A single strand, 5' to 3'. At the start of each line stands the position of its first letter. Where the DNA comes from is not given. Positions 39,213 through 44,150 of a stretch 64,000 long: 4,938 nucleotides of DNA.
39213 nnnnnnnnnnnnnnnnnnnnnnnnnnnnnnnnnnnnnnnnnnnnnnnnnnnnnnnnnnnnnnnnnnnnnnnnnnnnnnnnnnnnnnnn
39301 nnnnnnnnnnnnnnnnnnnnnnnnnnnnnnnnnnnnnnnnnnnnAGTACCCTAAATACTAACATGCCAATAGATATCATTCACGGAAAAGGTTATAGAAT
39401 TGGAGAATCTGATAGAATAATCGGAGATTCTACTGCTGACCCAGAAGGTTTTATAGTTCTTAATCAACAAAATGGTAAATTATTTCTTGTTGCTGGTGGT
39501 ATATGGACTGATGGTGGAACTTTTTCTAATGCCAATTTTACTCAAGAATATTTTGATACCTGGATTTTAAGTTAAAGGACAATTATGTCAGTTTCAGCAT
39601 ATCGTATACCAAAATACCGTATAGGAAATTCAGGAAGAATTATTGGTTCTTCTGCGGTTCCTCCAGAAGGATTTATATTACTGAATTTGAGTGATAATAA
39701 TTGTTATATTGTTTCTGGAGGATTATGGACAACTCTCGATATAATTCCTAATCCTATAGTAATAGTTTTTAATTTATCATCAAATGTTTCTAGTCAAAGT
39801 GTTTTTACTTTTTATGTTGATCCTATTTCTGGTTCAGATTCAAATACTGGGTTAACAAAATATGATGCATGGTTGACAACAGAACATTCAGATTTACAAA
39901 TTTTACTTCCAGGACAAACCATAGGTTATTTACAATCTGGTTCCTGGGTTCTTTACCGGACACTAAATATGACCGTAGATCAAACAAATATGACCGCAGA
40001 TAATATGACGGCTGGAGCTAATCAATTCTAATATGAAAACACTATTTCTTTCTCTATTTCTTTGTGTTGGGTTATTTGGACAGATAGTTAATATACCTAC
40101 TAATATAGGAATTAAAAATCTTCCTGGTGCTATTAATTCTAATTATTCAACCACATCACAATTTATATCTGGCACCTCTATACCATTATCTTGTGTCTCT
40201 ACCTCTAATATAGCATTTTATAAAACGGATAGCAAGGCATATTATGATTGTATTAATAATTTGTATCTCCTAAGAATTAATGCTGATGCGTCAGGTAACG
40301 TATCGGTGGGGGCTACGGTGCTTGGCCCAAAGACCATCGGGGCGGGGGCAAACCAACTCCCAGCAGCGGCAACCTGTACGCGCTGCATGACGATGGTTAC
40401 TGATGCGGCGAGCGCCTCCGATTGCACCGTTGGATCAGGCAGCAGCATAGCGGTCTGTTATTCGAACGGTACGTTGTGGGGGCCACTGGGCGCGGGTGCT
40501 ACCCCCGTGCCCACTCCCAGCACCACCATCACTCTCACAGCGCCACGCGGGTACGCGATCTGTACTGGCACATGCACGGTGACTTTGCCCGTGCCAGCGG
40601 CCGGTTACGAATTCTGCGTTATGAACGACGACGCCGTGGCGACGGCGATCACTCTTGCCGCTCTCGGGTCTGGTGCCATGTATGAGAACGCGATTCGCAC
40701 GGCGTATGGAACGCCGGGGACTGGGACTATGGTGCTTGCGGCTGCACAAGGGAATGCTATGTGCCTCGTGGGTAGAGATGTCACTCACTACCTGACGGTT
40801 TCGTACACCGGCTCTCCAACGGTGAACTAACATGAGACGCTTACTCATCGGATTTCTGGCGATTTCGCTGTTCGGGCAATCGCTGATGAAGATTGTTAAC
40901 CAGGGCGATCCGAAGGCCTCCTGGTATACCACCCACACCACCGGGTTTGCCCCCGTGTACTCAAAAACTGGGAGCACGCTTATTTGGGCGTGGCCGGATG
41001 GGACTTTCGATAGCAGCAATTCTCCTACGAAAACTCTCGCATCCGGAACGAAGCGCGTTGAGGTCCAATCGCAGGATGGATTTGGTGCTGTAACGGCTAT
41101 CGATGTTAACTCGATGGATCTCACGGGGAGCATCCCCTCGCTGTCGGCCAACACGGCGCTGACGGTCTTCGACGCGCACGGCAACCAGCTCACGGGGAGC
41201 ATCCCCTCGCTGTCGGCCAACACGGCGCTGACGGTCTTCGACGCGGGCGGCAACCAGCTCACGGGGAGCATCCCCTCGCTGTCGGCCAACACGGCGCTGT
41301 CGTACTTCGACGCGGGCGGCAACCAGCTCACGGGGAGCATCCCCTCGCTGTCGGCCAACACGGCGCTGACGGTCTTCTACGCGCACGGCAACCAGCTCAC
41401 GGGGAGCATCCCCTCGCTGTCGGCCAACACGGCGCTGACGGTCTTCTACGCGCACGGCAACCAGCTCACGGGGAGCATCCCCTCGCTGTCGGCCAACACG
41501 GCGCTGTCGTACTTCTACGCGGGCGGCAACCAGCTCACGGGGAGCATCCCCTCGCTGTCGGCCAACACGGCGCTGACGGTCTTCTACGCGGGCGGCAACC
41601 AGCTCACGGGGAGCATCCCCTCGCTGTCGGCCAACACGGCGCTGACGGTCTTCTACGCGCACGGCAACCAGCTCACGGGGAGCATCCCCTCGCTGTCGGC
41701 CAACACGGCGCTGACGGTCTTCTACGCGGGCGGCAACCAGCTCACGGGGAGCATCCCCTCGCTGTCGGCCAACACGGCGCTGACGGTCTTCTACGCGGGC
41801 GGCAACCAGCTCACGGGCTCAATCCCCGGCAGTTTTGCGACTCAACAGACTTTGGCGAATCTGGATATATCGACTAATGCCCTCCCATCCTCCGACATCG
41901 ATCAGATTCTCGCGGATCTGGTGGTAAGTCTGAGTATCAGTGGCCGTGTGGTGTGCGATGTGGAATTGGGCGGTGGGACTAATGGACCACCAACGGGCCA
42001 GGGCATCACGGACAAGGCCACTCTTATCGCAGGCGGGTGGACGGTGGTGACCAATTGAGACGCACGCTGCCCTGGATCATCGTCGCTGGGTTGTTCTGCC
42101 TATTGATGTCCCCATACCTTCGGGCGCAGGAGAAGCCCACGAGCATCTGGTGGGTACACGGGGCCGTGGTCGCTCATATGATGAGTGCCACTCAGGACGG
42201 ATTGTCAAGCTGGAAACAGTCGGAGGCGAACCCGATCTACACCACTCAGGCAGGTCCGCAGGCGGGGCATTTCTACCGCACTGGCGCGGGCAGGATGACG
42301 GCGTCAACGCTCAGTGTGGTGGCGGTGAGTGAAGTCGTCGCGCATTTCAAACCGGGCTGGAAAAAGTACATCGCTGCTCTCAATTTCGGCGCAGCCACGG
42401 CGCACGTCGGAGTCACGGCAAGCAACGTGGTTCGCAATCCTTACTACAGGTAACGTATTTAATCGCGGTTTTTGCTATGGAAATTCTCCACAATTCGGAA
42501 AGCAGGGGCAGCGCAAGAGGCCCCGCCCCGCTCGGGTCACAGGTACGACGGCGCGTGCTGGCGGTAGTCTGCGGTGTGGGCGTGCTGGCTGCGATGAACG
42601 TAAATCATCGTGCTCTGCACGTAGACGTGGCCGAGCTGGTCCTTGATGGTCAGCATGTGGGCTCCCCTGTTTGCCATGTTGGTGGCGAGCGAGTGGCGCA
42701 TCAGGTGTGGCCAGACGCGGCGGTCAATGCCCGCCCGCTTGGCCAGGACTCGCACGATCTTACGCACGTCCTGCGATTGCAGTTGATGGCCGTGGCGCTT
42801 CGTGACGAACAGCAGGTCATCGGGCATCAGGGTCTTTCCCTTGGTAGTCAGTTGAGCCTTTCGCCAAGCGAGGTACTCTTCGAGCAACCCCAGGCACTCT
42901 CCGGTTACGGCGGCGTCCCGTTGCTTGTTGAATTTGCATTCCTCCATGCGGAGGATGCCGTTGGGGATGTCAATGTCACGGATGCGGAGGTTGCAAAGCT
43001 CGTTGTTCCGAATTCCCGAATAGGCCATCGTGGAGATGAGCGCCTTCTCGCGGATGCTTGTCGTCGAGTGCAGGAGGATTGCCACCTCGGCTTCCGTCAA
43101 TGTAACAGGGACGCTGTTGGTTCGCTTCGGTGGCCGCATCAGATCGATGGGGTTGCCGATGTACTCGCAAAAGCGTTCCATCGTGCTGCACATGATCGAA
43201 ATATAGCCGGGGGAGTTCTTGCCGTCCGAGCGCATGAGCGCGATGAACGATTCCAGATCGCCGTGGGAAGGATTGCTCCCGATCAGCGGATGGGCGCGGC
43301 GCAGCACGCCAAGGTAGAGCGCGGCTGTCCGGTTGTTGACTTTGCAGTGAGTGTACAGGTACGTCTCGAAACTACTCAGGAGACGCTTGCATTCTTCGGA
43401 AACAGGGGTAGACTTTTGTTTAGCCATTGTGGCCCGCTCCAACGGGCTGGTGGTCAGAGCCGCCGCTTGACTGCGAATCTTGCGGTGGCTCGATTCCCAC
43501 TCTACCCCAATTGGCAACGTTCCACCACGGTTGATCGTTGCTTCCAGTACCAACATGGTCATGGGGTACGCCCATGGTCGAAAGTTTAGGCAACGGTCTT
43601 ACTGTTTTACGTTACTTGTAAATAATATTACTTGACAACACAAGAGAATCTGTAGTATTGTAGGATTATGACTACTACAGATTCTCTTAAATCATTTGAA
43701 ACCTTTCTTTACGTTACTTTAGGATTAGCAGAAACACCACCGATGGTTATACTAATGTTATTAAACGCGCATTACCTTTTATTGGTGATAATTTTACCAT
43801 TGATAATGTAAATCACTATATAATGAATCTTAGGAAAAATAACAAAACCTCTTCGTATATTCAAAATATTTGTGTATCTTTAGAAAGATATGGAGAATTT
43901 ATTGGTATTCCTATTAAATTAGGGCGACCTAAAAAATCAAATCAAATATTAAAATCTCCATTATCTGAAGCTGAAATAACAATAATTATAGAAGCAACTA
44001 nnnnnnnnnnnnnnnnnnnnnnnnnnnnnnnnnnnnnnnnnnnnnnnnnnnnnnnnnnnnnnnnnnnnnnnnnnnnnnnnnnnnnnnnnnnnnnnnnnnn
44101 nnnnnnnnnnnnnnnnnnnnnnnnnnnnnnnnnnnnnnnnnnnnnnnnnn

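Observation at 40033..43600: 3.3-kb GC-rich island whose left border lies in frame inside a gene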

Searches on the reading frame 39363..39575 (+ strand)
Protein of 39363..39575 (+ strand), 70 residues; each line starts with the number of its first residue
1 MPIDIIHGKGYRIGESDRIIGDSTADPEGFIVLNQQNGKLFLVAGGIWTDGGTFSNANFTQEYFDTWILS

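Call 4: search_protein_families(library=pfam, proteins=[window:39363-39575:+], max_evalue=0.01)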
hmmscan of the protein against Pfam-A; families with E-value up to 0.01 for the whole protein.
window:39363-39575:+ (70 aa): 0 families

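Call 59: search_protein_families(library=phrogs, proteins=[window:39363-39575:+], max_evalue=0.01)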
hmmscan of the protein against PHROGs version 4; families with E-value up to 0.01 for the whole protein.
window:39363-39575:+ (70 aa): 0 families

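Call 74: find_related_loci(query=A7, collection=metagenome_contigs, flank=10000)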
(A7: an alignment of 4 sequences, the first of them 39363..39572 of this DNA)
Query A7 (70 aa) in metagenome_contigs; peptide patterns used: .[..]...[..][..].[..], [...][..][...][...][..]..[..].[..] (x = any residue, [..] = any of these).
105 stretches matched a pattern; 1 encode a relative of the query (tblastn E <= 1e-3); 1 distinct loci.
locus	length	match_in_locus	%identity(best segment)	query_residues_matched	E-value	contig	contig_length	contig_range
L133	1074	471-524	67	3-20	2e-6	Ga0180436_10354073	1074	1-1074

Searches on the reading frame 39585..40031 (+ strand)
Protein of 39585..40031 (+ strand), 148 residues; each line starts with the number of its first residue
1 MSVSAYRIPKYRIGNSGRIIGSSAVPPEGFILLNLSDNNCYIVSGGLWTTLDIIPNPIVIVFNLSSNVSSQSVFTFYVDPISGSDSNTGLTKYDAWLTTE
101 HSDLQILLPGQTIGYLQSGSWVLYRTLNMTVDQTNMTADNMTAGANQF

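Call 4: search_protein_families(library=pfam, proteins=[window:39585-40031:+], max_evalue=0.01)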
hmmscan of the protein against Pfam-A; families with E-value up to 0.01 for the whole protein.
window:39585-40031:+ (148 aa): 0 families

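Call 59: search_protein_families(library=phrogs, proteins=[window:39585-40031:+], max_evalue=0.01)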
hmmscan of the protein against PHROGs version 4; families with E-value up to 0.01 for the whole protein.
window:39585-40031:+ (148 aa): 1 family
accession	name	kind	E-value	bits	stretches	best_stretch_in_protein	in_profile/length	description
phrog_16653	-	other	1.5e-05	24.8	1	61-100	63-102/482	hydrolase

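Call 80: search_protein_families(library=ncbifam, proteins=[window:39585-40031:+], max_evalue=0.01)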
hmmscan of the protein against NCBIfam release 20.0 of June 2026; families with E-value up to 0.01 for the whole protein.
window:39585-40031:+ (148 aa): 0 families

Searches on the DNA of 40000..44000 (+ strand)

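Call 45: search_rna_families(source=window, start=40000, end=44000, threshold=evalue, max_evalue=1, show_alignments=2)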
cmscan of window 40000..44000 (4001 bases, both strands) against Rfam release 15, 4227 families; matches with E-value up to 1: 1.
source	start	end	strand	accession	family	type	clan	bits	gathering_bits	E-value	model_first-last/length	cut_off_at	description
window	41930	41994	-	RF02595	EBv-sisRNA-1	Gene;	-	18.5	58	0.57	1-81/81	no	Epstein-Barr virus stable intronic sequence RNA 1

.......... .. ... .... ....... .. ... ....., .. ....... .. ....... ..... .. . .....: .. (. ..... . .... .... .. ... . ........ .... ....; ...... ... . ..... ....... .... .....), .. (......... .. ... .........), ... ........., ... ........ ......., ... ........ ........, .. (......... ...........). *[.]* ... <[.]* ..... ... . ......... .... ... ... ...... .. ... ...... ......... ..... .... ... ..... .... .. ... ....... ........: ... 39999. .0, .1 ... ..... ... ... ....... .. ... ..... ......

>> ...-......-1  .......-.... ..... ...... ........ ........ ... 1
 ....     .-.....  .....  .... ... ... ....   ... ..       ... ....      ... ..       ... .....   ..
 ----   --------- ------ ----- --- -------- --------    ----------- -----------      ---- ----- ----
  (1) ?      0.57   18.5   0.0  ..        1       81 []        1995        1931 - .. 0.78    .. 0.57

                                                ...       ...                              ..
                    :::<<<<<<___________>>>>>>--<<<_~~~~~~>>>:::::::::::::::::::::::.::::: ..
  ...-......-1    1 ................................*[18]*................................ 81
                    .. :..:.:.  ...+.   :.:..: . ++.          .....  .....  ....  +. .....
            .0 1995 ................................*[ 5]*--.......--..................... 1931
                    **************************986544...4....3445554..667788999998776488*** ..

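Call 109: search_dna_similar(query=window:40290-43620:+, collection=plasmids, mode=distant, max_rows=8)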
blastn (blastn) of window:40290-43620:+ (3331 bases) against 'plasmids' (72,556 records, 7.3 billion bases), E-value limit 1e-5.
No match.
